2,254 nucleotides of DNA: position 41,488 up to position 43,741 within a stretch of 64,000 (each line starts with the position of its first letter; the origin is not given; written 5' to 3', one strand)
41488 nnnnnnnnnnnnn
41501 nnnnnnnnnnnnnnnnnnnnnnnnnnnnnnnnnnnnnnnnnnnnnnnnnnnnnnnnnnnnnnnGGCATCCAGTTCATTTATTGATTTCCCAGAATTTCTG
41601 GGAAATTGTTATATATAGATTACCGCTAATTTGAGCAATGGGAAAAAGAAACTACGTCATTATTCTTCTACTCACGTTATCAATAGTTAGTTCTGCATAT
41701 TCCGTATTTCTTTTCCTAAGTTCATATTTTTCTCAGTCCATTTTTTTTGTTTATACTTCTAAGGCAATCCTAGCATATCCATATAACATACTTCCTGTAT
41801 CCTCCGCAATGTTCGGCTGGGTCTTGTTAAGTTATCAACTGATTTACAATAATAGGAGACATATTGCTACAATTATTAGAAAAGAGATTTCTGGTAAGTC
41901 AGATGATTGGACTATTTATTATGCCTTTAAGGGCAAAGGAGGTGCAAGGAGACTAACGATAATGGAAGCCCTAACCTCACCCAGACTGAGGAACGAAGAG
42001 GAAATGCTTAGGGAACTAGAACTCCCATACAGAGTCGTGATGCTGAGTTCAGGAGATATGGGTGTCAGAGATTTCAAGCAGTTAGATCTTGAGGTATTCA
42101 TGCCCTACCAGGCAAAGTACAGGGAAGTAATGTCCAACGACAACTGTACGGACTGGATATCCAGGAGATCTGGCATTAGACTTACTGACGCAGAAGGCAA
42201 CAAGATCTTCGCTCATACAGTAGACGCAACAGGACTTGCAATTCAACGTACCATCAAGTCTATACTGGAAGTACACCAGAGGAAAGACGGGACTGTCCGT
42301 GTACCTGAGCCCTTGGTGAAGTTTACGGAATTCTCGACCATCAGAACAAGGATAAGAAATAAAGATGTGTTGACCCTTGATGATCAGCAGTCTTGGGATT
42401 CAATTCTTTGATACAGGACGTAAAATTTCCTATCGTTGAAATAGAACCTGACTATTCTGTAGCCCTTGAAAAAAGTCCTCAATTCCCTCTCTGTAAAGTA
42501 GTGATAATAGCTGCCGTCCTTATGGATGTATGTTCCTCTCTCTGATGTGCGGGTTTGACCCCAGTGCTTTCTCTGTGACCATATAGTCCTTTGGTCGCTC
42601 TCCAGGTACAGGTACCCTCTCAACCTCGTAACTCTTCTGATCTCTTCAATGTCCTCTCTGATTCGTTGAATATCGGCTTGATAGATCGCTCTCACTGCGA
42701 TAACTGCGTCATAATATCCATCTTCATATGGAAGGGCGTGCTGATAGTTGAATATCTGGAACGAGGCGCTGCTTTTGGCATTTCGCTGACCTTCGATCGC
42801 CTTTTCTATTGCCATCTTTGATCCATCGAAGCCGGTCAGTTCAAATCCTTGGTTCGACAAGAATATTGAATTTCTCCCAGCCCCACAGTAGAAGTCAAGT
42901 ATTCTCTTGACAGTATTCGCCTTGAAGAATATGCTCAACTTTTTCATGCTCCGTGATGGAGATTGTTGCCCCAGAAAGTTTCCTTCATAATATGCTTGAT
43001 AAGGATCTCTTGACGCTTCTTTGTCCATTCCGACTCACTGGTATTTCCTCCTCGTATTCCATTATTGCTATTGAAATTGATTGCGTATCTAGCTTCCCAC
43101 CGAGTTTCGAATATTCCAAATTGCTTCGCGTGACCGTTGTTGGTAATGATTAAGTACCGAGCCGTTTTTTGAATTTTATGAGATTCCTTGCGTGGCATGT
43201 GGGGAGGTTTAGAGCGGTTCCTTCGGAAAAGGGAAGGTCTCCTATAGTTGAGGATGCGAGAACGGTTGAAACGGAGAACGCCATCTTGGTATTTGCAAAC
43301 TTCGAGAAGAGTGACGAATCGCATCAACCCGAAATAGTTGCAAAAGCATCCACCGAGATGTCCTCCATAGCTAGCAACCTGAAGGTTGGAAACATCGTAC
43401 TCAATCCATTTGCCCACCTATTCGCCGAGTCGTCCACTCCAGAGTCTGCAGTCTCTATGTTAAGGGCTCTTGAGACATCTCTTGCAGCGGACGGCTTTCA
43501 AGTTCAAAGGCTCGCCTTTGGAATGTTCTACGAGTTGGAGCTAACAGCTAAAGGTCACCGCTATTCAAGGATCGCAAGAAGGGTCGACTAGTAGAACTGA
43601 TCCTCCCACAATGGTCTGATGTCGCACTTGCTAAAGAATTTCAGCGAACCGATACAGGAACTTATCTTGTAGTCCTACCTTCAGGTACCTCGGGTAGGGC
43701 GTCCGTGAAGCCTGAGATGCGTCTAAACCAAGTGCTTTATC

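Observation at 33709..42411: AT-rich accessory patch forms a repeated module of Hint-tailed secreted protease, palindrome and membrane-tethered wHTH regulator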

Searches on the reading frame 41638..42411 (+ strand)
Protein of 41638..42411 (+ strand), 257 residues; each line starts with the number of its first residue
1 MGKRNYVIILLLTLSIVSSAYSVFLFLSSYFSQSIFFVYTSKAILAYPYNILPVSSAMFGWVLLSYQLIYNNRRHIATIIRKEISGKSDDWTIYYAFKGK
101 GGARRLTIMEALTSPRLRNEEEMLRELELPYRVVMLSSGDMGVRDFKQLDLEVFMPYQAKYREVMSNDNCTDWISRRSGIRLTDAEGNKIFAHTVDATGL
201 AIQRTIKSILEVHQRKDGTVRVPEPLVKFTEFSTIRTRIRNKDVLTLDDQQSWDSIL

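Call 3: search_protein_families(library=pfam, proteins=[window:41638-42411:+], max_evalue=0.1)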
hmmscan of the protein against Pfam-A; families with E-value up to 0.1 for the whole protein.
window:41638-42411:+ (257 aa): 1 family
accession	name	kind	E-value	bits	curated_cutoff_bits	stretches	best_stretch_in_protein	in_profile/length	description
PF00587.30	tRNA-synt_2b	-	3e-08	34.4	29.3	1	120-213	87-179/179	tRNA synthetase class II core domain (G, H, P, S and T)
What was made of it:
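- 41992..42411 (+): In-frame C-terminal fragment of an atypical SerRS-like paralogue. GC3 is 0.49, so this is flanking core-like DNA. The junction falls at a shared Asn-Glu (LRNE|EEML). PF00587 3e-8 (call 3).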

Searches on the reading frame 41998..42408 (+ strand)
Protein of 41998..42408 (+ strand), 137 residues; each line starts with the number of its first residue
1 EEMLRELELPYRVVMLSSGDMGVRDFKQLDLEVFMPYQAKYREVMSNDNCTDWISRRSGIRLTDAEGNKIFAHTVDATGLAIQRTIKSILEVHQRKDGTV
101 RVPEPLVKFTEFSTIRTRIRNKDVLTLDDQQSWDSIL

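Call 53: find_homologous_proteins(query=window:41998-42408:+, max_evalue=0.00001)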
Query seq(137 aa) (137 aa): 2 proteins with E <= 0.00001 among 17 candidates.
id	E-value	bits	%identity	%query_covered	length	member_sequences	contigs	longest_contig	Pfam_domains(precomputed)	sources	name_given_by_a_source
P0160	4.4e-48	180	73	82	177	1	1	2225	PF00587.31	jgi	jgi:seryl-tRNA synthetase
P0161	2.8e-28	116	55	84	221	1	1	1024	PF00587.31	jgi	-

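Call 55: find_encoding_contigs(protein=P0160, flank=3000, max_places=3)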
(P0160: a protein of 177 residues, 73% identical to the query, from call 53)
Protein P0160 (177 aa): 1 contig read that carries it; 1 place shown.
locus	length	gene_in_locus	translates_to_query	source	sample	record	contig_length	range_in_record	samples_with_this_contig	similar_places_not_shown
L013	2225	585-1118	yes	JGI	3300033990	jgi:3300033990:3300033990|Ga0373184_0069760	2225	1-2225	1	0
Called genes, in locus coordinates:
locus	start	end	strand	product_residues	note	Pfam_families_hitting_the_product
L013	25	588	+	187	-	-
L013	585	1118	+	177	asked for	PF00587:tRNA-synt_2b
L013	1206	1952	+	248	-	PF00970:FAD_binding_6 (weak), PF00175:NAD_binding_1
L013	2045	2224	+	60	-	?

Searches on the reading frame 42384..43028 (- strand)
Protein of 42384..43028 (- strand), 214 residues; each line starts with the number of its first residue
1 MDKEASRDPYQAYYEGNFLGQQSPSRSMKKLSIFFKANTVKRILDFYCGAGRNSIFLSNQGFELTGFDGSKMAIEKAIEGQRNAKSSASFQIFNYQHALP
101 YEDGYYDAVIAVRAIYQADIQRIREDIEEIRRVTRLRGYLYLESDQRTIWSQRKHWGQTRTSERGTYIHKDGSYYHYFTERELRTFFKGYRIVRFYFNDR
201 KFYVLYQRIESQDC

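Call 3: search_protein_families(library=pfam, proteins=[window:42384-43028:-], max_evalue=0.1)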
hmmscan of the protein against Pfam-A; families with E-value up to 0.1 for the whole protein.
window:42384-43028:- (214 aa): 8 families
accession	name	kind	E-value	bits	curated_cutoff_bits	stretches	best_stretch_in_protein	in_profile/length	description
PF13649.12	Methyltransf_25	-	2.1e-11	44.8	27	1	43-137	1-96/97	Methyltransferase domain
PF13489.12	Methyltransf_23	-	1.6e-10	41.4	27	1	33-188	16-155/164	Methyltransferase domain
PF08241.18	Methyltransf_11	-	1.9e-10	41.7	21.2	1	44-142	1-95/95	Methyltransferase domain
PF13847.12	Methyltransf_31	-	5.8e-10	39.5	27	1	41-146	5-113/145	Methyltransferase domain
PF03848.20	TehB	-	1.5e-09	38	20.4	1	42-140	33-130/193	Tellurite resistance protein TehB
PF08242.18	Methyltransf_12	-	2.7e-05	25.2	30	1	44-139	1-97/98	Methyltransferase domain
PF05175.20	MTS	-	0.00044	20.4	23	1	35-110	27-103/170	Methyltransferase small domain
PF05724.17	TPMT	-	0.0083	16.2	26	1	35-93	30-91/218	Thiopurine S-methyltransferase (TPMT)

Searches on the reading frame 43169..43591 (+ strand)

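Call 3: search_protein_families(library=pfam, proteins=[window:43169-43591:+], max_evalue=0.1)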
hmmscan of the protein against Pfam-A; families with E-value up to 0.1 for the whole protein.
window:43169-43591:+ (140 aa): 2 families
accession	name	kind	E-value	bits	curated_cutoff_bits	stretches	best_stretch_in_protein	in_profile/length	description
PF08915.16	tRNA-Thr_ED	-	5.2e-26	91.8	30.2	1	4-138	1-136/137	Archaea-specific editing domain of threonyl-tRNA synthetase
PF21962.1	DUF6924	-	0.081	13.7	24.4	0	23-83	61-118/129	Domain of unknown function (DUF6924)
